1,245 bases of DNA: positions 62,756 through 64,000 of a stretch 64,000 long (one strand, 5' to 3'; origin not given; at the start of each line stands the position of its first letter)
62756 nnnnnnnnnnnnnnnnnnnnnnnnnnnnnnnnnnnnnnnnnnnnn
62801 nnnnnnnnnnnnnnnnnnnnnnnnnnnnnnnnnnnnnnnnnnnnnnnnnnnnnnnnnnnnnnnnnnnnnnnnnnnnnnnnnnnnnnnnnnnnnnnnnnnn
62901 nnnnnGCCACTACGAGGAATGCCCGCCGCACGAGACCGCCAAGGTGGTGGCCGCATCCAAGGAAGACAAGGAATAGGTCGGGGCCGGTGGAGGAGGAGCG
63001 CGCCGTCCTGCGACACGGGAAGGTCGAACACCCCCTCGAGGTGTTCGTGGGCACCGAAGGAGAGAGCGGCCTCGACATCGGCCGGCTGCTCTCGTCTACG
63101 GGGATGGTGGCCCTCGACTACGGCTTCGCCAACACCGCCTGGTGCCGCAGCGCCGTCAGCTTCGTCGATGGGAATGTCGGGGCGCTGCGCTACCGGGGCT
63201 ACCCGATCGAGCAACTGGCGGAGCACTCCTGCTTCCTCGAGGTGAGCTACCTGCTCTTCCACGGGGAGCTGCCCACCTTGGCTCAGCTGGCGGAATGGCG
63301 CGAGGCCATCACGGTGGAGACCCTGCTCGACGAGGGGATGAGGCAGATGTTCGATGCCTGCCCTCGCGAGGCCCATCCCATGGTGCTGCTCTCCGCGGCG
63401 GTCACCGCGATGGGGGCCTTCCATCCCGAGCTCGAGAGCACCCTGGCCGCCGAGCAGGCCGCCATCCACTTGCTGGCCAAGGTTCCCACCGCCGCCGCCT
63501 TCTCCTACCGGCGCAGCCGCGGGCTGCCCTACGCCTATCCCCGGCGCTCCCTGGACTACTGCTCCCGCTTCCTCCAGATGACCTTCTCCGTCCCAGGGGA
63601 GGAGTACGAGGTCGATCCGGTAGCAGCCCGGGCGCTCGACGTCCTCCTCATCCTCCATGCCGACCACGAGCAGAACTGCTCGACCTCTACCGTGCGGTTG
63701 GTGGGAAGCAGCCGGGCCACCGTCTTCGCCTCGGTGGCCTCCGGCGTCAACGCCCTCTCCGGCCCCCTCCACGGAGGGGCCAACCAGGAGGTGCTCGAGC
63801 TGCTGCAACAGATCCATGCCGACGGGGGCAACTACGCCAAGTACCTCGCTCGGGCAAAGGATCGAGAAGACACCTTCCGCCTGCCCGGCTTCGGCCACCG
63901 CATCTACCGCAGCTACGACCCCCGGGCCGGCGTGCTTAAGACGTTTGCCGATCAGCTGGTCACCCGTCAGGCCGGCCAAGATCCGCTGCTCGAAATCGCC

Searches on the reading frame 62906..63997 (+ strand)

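Call 73: search_protein_families(library=pfam, proteins=[window:62906-63997:+], max_evalue=0.001)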
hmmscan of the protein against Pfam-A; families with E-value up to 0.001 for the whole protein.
window:62906-63997:+ (364 aa): 1 family
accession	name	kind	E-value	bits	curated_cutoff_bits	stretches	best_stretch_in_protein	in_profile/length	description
PF00285.26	Citrate_synt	-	4e-95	319.3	27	1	73-364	1-287/357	Citrate synthase, C-terminal domain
